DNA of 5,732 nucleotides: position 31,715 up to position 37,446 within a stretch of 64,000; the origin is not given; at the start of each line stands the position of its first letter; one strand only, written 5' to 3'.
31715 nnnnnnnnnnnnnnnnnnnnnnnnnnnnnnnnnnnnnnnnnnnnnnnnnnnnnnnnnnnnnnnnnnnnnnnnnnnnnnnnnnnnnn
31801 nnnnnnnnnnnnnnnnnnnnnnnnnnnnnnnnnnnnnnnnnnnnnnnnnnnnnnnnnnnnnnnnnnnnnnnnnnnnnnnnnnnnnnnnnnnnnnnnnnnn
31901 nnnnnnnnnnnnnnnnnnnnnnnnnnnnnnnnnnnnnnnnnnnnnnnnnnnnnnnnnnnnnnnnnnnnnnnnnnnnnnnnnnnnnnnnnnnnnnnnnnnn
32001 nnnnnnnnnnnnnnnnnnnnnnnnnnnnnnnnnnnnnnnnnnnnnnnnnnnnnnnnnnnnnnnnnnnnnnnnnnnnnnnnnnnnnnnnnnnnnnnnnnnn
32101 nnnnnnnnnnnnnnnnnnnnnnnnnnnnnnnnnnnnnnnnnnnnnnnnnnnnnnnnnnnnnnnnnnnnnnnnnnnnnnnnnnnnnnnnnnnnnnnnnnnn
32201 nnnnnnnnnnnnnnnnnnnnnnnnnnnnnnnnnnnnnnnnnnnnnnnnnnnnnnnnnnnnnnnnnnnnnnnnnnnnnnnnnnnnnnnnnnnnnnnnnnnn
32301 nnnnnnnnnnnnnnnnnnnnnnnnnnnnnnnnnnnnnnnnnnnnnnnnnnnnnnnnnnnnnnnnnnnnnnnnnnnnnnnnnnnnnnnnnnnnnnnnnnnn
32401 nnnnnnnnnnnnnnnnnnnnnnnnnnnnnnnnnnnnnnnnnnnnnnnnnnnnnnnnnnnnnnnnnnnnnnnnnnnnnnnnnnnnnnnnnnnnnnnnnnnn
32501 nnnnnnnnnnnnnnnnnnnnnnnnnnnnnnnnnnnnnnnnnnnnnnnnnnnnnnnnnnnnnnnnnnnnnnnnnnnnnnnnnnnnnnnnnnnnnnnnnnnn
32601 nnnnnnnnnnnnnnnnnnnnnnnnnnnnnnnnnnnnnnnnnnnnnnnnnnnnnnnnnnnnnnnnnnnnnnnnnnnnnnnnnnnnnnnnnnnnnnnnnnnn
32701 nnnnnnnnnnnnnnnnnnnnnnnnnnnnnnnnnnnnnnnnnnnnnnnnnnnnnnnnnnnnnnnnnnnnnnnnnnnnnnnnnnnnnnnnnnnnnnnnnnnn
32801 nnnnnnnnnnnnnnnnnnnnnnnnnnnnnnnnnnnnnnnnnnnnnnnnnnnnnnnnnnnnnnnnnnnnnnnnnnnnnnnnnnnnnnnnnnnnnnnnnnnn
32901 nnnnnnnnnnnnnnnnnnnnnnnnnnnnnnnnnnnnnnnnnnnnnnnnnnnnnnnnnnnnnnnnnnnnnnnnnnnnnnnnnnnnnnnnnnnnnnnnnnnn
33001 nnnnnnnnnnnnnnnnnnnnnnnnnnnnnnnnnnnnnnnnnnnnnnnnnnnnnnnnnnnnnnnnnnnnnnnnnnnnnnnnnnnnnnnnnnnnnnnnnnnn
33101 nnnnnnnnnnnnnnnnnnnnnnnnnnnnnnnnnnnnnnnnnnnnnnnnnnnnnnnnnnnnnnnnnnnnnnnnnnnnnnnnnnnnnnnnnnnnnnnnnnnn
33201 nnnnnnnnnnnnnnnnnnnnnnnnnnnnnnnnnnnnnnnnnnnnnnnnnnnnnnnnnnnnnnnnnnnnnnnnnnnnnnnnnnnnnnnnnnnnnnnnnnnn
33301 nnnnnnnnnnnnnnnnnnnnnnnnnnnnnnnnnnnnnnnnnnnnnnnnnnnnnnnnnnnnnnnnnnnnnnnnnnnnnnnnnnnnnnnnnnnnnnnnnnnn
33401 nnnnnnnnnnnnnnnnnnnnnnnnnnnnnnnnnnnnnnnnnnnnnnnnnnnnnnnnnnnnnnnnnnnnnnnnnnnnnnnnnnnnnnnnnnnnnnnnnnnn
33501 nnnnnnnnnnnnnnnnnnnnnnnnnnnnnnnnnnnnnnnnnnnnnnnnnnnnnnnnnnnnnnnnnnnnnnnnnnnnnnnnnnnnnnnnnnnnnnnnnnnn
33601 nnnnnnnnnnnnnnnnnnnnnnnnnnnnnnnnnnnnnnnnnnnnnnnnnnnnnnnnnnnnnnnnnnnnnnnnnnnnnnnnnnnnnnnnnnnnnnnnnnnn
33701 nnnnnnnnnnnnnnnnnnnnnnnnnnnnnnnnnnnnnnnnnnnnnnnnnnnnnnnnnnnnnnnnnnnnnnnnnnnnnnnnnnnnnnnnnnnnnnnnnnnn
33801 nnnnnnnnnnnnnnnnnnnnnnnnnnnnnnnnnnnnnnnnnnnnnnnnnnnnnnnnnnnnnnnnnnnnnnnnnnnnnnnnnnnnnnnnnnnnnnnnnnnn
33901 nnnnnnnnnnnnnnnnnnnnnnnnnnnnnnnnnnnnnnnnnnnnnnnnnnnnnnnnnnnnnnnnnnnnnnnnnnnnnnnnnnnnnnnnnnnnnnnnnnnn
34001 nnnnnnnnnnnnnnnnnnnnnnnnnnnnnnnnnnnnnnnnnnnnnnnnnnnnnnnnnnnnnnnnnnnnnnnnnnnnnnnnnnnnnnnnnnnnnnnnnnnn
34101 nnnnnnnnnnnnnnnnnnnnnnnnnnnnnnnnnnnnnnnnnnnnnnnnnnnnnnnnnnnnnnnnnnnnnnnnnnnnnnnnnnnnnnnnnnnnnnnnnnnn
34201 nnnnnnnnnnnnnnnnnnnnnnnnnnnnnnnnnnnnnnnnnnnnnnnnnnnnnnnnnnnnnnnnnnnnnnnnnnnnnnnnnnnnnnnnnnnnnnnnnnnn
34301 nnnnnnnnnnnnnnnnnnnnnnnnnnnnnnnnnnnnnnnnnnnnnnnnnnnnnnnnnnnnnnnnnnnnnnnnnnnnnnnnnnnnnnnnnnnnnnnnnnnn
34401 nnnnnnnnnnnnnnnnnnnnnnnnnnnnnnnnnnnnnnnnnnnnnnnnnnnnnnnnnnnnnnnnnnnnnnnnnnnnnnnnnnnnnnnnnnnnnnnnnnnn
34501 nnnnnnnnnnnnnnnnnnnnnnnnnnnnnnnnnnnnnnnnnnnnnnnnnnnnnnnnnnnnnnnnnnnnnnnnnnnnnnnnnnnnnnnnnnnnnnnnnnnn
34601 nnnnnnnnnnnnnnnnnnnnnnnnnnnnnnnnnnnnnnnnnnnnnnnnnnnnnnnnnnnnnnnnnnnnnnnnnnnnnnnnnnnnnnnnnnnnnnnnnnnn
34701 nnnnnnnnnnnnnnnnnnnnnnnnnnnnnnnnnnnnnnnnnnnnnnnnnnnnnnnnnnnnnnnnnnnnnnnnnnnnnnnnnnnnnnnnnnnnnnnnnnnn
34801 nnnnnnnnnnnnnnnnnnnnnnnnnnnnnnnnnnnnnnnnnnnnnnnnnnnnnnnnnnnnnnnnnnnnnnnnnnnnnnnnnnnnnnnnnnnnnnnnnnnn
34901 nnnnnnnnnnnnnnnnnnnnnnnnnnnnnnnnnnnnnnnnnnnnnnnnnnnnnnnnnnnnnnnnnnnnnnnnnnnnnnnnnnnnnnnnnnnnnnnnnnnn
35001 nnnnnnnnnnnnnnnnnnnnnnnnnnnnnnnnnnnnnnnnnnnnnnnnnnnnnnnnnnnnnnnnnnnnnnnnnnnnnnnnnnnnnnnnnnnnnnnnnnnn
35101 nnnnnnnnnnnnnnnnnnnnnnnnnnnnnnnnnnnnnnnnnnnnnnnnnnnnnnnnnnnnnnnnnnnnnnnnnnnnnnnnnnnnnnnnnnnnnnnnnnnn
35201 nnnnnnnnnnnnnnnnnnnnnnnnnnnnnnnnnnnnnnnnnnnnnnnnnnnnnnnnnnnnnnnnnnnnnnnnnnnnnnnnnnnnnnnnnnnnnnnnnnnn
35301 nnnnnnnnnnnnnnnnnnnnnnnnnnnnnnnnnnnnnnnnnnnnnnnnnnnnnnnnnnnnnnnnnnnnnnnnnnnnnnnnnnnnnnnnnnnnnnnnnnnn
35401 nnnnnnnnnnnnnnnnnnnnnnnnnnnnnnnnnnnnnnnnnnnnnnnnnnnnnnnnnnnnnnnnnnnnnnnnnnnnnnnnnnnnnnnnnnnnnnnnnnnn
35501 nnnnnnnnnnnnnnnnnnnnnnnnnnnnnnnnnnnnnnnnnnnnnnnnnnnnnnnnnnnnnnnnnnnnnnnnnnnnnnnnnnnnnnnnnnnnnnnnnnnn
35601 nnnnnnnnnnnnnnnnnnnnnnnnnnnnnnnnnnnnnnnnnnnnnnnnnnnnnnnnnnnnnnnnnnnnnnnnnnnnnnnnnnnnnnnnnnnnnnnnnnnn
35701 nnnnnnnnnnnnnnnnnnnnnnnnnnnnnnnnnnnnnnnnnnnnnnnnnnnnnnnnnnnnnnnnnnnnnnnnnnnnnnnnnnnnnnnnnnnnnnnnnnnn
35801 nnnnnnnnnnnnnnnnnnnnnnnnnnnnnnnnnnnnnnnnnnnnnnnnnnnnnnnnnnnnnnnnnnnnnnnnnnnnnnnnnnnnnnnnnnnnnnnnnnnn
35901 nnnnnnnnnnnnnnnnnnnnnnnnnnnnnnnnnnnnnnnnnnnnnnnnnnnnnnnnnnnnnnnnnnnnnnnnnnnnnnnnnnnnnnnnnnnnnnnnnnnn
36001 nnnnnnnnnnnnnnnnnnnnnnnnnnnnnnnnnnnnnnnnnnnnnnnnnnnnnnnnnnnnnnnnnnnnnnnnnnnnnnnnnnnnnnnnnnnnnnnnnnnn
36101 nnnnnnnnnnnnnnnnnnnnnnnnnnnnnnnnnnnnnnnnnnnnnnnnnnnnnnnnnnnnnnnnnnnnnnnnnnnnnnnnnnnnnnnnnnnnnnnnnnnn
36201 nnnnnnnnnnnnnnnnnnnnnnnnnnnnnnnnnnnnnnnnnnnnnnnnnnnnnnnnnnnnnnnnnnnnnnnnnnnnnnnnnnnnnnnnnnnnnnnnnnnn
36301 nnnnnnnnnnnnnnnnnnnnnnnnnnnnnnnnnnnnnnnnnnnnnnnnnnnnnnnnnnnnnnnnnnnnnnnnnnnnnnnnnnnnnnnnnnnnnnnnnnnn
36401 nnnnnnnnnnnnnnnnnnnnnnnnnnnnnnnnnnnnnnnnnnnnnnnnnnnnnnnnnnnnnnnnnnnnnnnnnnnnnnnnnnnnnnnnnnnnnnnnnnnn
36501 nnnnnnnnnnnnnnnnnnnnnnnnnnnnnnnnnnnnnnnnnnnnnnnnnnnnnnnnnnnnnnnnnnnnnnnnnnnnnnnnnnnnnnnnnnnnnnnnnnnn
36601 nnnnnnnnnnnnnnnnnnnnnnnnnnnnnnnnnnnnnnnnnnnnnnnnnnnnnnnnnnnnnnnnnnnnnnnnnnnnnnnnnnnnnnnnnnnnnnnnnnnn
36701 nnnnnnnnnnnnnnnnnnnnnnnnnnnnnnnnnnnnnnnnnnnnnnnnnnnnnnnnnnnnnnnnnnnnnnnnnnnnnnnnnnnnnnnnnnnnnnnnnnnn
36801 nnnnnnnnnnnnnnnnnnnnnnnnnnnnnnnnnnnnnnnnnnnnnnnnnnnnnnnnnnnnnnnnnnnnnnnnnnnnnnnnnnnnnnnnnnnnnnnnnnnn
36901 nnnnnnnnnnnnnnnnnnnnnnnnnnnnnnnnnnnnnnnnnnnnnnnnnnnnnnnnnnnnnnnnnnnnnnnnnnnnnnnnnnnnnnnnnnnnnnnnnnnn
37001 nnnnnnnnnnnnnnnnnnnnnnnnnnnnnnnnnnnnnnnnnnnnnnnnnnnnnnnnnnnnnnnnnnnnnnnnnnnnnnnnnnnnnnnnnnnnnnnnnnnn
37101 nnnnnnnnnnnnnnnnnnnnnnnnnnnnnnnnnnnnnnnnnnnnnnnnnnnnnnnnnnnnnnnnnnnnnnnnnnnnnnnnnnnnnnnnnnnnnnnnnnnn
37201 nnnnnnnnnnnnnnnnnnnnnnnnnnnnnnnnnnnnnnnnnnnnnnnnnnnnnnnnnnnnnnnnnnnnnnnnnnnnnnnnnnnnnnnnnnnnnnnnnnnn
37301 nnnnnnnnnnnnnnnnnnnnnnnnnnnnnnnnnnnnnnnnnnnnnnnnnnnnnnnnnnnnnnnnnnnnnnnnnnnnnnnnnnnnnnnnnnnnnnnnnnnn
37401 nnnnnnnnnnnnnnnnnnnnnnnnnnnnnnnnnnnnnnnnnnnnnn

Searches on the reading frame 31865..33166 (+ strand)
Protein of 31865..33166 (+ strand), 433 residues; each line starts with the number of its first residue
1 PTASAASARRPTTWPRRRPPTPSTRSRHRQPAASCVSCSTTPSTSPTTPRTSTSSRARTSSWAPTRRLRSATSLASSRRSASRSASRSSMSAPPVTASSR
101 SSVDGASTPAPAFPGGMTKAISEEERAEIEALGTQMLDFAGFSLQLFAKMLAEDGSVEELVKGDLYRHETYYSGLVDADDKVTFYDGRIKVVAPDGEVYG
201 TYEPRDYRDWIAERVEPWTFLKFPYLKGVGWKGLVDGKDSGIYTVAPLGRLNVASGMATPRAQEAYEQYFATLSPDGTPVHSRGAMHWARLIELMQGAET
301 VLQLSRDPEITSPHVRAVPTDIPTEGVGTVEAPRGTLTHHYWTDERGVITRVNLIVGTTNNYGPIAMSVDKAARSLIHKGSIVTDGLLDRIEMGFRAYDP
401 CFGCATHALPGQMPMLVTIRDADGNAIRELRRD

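Call 31: search_protein_families(library=pfam, proteins=[window:31865-33166:+], max_evalue=0.0001)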
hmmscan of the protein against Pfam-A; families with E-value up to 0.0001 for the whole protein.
window:31865-33166:+ (433 aa): 1 family
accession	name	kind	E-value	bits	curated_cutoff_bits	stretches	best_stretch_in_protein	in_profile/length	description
PF00374.24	NiFeSe_Hases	-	2.8e-10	40.2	25.8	1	244-407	335-508/508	Nickel-dependent hydrogenase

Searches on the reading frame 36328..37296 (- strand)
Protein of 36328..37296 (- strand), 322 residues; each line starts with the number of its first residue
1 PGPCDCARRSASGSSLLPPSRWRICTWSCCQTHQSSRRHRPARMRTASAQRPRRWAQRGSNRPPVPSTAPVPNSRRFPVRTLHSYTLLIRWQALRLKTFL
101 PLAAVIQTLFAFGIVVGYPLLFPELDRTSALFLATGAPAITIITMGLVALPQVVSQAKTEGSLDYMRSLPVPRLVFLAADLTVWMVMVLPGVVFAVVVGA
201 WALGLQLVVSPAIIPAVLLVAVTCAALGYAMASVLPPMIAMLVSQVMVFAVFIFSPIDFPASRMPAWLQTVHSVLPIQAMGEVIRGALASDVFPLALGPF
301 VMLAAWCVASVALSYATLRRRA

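Call 31: search_protein_families(library=pfam, proteins=[window:36328-37296:-], max_evalue=0.0001)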
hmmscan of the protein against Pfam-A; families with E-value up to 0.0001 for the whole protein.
window:36328-37296:- (322 aa): 2 families
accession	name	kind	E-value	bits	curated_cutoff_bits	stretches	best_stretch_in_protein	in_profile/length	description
PF01061.29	ABC2_membrane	-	1.4e-11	44.8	26.9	1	94-287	15-209/211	ABC-2 type transporter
PF12698.13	ABC2_membrane_3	-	2.2e-09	37.3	31.6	1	132-315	163-346/347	ABC-2 family transporter protein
